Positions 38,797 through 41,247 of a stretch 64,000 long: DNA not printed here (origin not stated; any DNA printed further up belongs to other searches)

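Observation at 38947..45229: Polyketide/tetronate-style acyl-ACP cassette (FkbH, 2 ACP, 2 KAS III, ketoreductase, GNAT) embedded in a glycan operon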

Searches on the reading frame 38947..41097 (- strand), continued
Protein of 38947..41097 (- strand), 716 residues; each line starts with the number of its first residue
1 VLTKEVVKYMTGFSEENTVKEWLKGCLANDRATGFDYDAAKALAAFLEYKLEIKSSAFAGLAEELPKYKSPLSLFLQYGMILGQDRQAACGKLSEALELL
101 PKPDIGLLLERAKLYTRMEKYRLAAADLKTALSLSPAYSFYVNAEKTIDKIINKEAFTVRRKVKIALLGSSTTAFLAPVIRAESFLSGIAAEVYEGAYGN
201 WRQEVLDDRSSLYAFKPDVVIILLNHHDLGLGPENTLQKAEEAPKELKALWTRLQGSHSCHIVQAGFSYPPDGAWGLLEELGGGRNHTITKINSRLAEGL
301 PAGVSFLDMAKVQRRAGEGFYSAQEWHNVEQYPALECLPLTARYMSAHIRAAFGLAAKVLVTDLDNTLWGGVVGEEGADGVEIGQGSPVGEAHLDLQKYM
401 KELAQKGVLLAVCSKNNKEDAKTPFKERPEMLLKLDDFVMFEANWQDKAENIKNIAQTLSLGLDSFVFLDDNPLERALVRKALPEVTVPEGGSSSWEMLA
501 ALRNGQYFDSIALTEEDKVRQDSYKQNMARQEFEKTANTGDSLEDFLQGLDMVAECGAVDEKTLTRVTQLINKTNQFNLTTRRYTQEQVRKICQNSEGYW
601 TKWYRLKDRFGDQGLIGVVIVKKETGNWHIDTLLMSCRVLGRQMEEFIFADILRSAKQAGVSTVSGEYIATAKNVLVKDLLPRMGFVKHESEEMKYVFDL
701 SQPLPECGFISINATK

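Call 51: search_protein_families(library=ncbifam, proteins=[L046:688-1866:+, L046:1863-2564:+, L046:2565-3647:+, L046:3644-4306:+, L046:4303-5367:+, L046:5253-6374:+, L046:6376-7662:+, L046:8191-9834:+, L046:12224-13390:+, L046:13406-13972:+], max_evalue=1e-10)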
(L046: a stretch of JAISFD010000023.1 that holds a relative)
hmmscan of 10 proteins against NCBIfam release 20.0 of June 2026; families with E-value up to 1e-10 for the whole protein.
L046:688-1866:+ (392 aa): 7 families
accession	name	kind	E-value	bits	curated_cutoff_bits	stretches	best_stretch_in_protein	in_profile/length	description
TIGR03588.1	PseC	equivalog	5.1e-163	542.4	423.5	1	7-389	1-379/380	UDP-4-amino-4,6-dideoxy-N-acetyl-beta-L-altrosamine transaminase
NF008658.2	PRK11658.1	equivalog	5.6e-83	278.7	631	1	6-391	3-378/379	UDP-4-amino-4-deoxy-L-arabinose aminotransferase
TIGR04181.1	NHT_00031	hypoth_equivalog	2.3e-70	237.3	420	1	14-369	7-357/359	LegC family aminotransferase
NF008687.0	PRK11706.1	equivalog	8.8e-62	209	375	1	7-390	1-374/375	dTDP-4-amino-4,6-dideoxygalactose transaminase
TIGR02379.1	ECA_wecE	subfamily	1.1e-49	169.2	434.85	1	7-389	1-374/376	dTDP-4-amino-4,6-dideoxy-D-glucose transaminase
NF011936.0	PRK15407.1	equivalog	5.6e-43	147.2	423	2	7-222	36-251/440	lipopolysaccharide biosynthesis protein RfbH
TIGR04427.1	PLP_DesI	equivalog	1.3e-40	139.7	650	1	23-389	38-382/390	dTDP-4-dehydro-6-deoxyglucose aminotransferase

L046:1863-2564:+ (233 aa): 5 families
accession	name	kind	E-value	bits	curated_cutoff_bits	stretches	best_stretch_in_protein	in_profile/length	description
TIGR03584.1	PseF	equivalog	4.7e-92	307.6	205.7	1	3-222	1-219/222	pseudaminic acid cytidylyltransferase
NF003952.0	PRK05450.1-5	subfamily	4.3e-15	55.5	193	1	3-123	4-116/250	3-deoxy-manno-octulosonate cytidylyltransferase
NF009905.0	PRK13368.1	subfamily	4.1e-13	49.2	255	1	3-116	4-107/243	3-deoxy-manno-octulosonate cytidylyltransferase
NF003950.0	PRK05450.1-3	subfamily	7.9e-13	48.3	234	1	3-91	4-87/248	3-deoxy-manno-octulosonate cytidylyltransferase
TIGR00466.1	kdsB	equivalog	9e-11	41.6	155.2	0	3-72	4-72/241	3-deoxy-manno-octulosonate cytidylyltransferase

L046:2565-3647:+ (360 aa): 2 families
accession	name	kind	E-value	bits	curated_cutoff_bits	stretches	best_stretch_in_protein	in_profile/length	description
TIGR03590.1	PseG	equivalog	2.6e-81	273.3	153.55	1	1-298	1-279/280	UDP-2,4-diacetamido-2,4,6-trideoxy-beta-L-altropyranose hydrolase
TIGR01133.1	murG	equivalog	2.8e-11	43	250.25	1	187-356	181-353/353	undecaprenyldiphospho-muramoylpentapeptide beta-N-acetylglucosaminyltransferase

L046:3644-4306:+ (220 aa): 1 family
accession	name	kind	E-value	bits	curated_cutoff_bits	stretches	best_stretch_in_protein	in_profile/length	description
NF005998.1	PRK08125.1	equivalog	7.4e-11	41.1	777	1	72-209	101-237/649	bifunctional UDP-4-amino-4-deoxy-L-arabinose formyltransferase/UDP-glucuronic acid oxidase ArnA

L046:4303-5367:+ (354 aa): 2 families
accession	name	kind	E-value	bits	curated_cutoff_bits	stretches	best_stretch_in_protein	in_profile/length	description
TIGR03586.1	PseI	equivalog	1.2e-150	501.3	340.25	1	21-348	2-327/327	pseudaminic acid synthase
TIGR03569.1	NeuB_NnaB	equivalog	5.2e-86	288.7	399.65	1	21-346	1-327/329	N-acetylneuraminate synthase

L046:5253-6374:+ (373 aa): 5 families
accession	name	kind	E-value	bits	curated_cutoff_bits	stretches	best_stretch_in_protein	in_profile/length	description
TIGR04380.1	myo_inos_iolG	equivalog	1.3e-22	80.2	355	1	71-204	16-148/330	inositol 2-dehydrogenase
NF040723.1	UDP-GlcNAcDh_Arch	equivalog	2.8e-18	66.5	450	1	70-229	14-179/302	UDP-N-acetylglucosamine 3-dehydrogenase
NF052479.1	LevoglcsnDh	equivalog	1.2e-14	53.8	650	1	102-209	57-162/386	levoglucosan dehydrogenase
NF052679.1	InsChiInosDhIolG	equivalog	6.3e-12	45.2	540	1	80-202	27-149/343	bifunctional inositol 2-dehydrogenase/D-chiro-inositol 1-dehydrogenase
NF041392.1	XylDh_Gfo6_Halo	equivalog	1.5e-11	43.7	350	1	120-214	83-176/350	D-xylose 1-dehydrogenase Gfo6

L046:6376-7662:+ (428 aa): 7 families
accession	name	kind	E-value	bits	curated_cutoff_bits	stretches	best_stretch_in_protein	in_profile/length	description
TIGR03588.1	PseC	equivalog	1.3e-73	248.1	423.5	1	26-366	8-346/380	UDP-4-amino-4,6-dideoxy-N-acetyl-beta-L-altrosamine transaminase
TIGR04181.1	NHT_00031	hypoth_equivalog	9e-64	215.6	420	1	57-359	28-340/359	LegC family aminotransferase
NF008658.2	PRK11658.1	equivalog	4.3e-54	183.6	631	1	25-358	10-337/379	UDP-4-amino-4-deoxy-L-arabinose aminotransferase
NF008687.0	PRK11706.1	equivalog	6.1e-52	176.6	375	1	62-357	34-332/375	dTDP-4-amino-4,6-dideoxygalactose transaminase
NF011936.0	PRK15407.1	equivalog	2.2e-45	155.2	423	1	58-236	64-250/440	lipopolysaccharide biosynthesis protein RfbH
TIGR04427.1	PLP_DesI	equivalog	1.4e-42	146.2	650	1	3-354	3-340/390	dTDP-4-dehydro-6-deoxyglucose aminotransferase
TIGR02379.1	ECA_wecE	subfamily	2.5e-42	145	434.85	1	64-351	32-327/376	dTDP-4-amino-4,6-dideoxy-D-glucose transaminase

L046:8191-9834:+ (547 aa): 18 families
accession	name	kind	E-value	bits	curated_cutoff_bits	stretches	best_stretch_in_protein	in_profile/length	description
TIGR04479.1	bcpD_PhpK_rSAM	subfamily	3.5e-114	381.9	600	1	68-516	57-503/504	PhpK family radical SAM P-methyltransferase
TIGR03471.1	HpnJ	equivalog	1.8e-29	102.9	577.6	1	142-423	87-365/472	hopanoid biosynthesis associated radical SAM protein HpnJ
TIGR04072.2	rSAM_ladder_B12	equivalog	1.3e-25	90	360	1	255-423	178-349/443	lipid biosynthesis B12-binding/radical SAM protein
TIGR04385.1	B12_rSAM_cofa1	equivalog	2.4e-20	73.2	450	1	258-423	196-364/438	B12 lower ligand biosynthesis radical SAM protein BzaD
NF033070.1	rSAM_AprD4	equivalog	3.7e-20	72.2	500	1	256-425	195-368/456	AprD4 family radical SAM diol-dehydratase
NF050148.1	rSAM_ApyD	equivalog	8.5e-20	70.7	750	1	257-420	199-363/645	RiPP biosynthesis radical SAM protein ApyD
TIGR00089.1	TIGR00089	subfamily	1e-19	70.6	251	1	258-430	141-325/429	MiaB/RimO family radical SAM methylthiotransferase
TIGR02026.1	BchE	equivalog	1.2e-19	70.6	481.35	1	121-420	61-362/497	magnesium-protoporphyrin IX monomethyl ester anaerobic oxidative cyclase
TIGR04014.1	B12_SAM_MJ_0865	equivalog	7.4e-19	67.8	360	1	127-426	45-339/434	methyl-coenzyme M reductase glutamine C-methyltransferase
NF038361.1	rSAM_Sden_1168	equivalog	4.1e-18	65.2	575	1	245-425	270-453/560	Sden_1168 family B12-binding radical SAM P-methyltransferase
TIGR01579.1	MiaB-like-C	equivalog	2.4e-16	60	357.05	1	260-434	143-327/416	tRNA (N(6)-L-threonylcarbamoyladenosine(37)-C(2))-methylthiotransferase MtaB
TIGR01125.1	TIGR01125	equivalog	6.4e-16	58.4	356.95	1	259-427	139-320/432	30S ribosomal protein S12 methylthiotransferase RimO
TIGR03975.1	rSAM_ocin_1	subfamily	3.5e-14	52.2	281.85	0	265-421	269-428/606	RiPP maturation radical SAM C-methyltransferase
NF040546.1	rSAM_CUAEP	equivalog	5.6e-14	51.7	500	1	261-424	175-342/468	CUAEP/CCAEP-tail radical SAM (seleno)protein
TIGR04013.1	B12_SAM_MJ_1487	hypoth_equivalog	3.7e-13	49.1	251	1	252-422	143-332/382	TIGR04013 family B12-binding domain/radical SAM domain-containing protein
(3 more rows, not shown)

L046:12224-13390:+ (388 aa): 8 families
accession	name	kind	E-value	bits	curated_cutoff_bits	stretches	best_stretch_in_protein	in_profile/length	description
NF006829.0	PRK09352.1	subfamily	1.6e-62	211.4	249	1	45-376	4-321/322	beta-ketoacyl-ACP synthase 3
NF009519.0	PRK12880.1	equivalog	2.3e-58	198.2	436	1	42-378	4-340/353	beta-ketoacyl-ACP synthase III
TIGR00747.1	fabH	subfamily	9.2e-49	166.2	292.1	1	77-375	34-321/322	beta-ketoacyl-ACP synthase III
NF004623.0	PRK05963.1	equivalog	3.2e-40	138.4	437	1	46-374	6-326/328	beta-ketoacyl-ACP synthase III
NF005541.0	PRK07204.1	equivalog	4.4e-33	115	402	1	46-375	5-328/329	beta-ketoacyl-ACP synthase III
NF006720.0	PRK09258.1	equivalog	2.4e-24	86.3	285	1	77-189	44-157/338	3-oxoacyl-ACP synthase III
NF005703.0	PRK07515.1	equivalog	9.6e-17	60.9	304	0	93-214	95-215/373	beta-ketoacyl-ACP synthase III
NF005308.0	PRK06840.1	equivalog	2.6e-16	59.6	315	1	45-376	4-335/339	3-oxoacyl-ACP synthase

L046:13406-13972:+ (188 aa): 0 families

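Call 52: search_protein_families(library=pfam, proteins=[L046:13406-13972:+, L046:14047-14934:+, L046:14943-16073:+, L046:16070-16702:+, L046:16680-17480:+, L046:17470-18729:+, L046:18716-19378:+], max_evalue=0.001)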
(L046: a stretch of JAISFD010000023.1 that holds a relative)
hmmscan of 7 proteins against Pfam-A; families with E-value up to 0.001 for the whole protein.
L046:13406-13972:+ (188 aa): 2 families
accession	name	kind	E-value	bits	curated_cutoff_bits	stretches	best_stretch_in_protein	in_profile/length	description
PF13302.13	Acetyltransf_3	-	2.2e-05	25.6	25.4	1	16-139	3-121/138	Acetyltransferase (GNAT) domain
PF13420.13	Acetyltransf_4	-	0.00039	20.9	24.3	1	18-175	2-155/155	Acetyltransferase (GNAT) domain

L046:14047-14934:+ (295 aa): 0 families

L046:14943-16073:+ (376 aa): 0 families

L046:16070-16702:+ (210 aa): 4 families
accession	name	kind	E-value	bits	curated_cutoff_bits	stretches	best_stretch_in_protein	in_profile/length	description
PF00117.34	GATase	-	6.7e-21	75.3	22.8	1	8-187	2-176/190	Glutamine amidotransferase class-I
PF01174.25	SNO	-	6.9e-08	33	27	1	20-107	12-98/188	SNO glutamine amidotransferase family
PF07685.20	GATase_3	-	4.6e-07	30.1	27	1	29-110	26-116/196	CobB/CobQ-like glutamine amidotransferase domain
PF07722.19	Peptidase_C26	-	0.00061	20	20.5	0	71-183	100-219/219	Peptidase C26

L046:16680-17480:+ (266 aa): 3 families
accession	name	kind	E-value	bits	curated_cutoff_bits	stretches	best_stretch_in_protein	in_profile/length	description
PF00977.27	His_biosynth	-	1.3e-17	64.4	23.6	1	10-235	1-224/228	Histidine biosynthesis protein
PF01180.27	DHO_dh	-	3.6e-05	23.5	27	1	68-126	227-287/291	Dihydroorotate dehydrogenase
PF01884.23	PcrB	-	0.00017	21.6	23.9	1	52-122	152-222/226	PcrB family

L046:17470-18729:+ (419 aa): 0 families

L046:18716-19378:+ (220 aa): 3 families
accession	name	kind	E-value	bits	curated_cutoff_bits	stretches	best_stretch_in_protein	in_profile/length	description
PF08241.18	Methyltransf_11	-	1.4e-05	26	21.2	1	62-145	1-86/95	Methyltransferase domain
PF08242.18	Methyltransf_12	-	3.9e-05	24.7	30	1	62-144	1-90/98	Methyltransferase domain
PF13649.12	Methyltransf_25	-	4.3e-05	24.6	27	1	62-145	2-89/97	Methyltransferase domain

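Call 76: search_protein_families(library=pfam, proteins=[L018:3307-4941:+, L018:4938-5729:+, L018:7831-8247:+, L018:8258-9043:+, L018:9074-9709:+, L018:9724-11469:+, L018:11469-13211:+, L018:13234-14415:+, L032:11761-13200:+, L032:7331-8338:+], max_evalue=0.0001)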
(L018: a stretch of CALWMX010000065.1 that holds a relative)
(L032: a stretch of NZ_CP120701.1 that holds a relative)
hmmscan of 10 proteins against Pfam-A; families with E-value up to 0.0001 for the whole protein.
L018:3307-4941:+ (544 aa): 1 family
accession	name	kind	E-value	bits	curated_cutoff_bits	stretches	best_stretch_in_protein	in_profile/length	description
PF04991.19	LicD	-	1.1e-37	130.8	22.6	1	292-511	1-226/227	LicD family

L018:4938-5729:+ (263 aa): 0 families

L018:7831-8247:+ (138 aa): 1 family
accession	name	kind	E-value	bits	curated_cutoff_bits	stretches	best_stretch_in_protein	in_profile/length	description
PF01575.25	MaoC_dehydratas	-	1.5e-18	67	27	1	18-110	15-108/123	MaoC like domain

L018:8258-9043:+ (261 aa): 3 families
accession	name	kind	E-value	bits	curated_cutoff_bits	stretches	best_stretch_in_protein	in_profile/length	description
PF13561.12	adh_short_C2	-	1.3e-30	107.2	27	1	24-258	1-234/236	Enoyl-(Acyl carrier protein) reductase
PF00106.31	adh_short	-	1.4e-23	83.9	26.6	1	18-211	1-191/195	short chain dehydrogenase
PF21394.3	Beta-ketacyl_N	-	7.8e-05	22.8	26.9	0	62-149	33-115/170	Beta-ketoacyl synthase-like, N-terminal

L018:9074-9709:+ (211 aa): 2 families
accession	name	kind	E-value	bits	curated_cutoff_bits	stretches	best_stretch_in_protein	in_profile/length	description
PF13189.12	Cytidylate_kin2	-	6.2e-49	167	28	1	8-188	1-174/176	Cytidylate kinase-like family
PF13238.12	AAA_18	-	6.6e-06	27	29.4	1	9-153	1-119/128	AAA domain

L018:9724-11469:+ (581 aa): 2 families
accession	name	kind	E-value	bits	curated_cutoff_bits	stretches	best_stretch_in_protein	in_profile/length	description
PF00664.28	ABC_membrane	-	2.2e-44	152.6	28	1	17-283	3-271/274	ABC transporter transmembrane region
PF00005.33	ABC_tran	-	1.3e-32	113.7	25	1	349-496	1-135/137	ABC transporter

L018:11469-13211:+ (580 aa): 3 families
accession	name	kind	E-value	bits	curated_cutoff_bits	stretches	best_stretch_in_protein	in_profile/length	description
PF00664.28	ABC_membrane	-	2.8e-51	175.2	28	1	23-296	2-273/274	ABC transporter transmembrane region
PF00005.33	ABC_tran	-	4.1e-34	118.6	25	1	360-508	2-137/137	ABC transporter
PF02463.25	SMC_N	-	1.2e-05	25.3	40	0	50-549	112-210/220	RecF/RecN/SMC N terminal domain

L018:13234-14415:+ (393 aa): 3 families
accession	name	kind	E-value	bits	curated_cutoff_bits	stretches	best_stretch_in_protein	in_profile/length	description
PF24621.2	DHQS_C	-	7.6e-44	149.6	27.6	1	210-353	1-144/144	3-dehydroquinate synthase C-terminal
PF01761.26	DHQ_synthase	-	4.2e-39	133.2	24.2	1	96-208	2-114/115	3-dehydroquinate synthase N-terminal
PF13685.12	Fe-ADH_2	-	2e-07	31.6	28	1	63-160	19-108/149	Iron-containing alcohol dehydrogenase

L032:11761-13200:+ (479 aa): 1 family
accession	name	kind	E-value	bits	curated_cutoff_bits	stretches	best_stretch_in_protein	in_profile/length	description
PF03062.24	MBOAT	-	8.6e-12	45.4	27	1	131-340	76-289/337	MBOAT, membrane-bound O-acyltransferase family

L032:7331-8338:+ (335 aa): 1 family
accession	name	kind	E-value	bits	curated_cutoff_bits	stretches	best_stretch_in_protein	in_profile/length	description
PF01757.29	Acyl_transf_3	-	2.8e-33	115.8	31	1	6-310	3-324/326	Acyltransferase domain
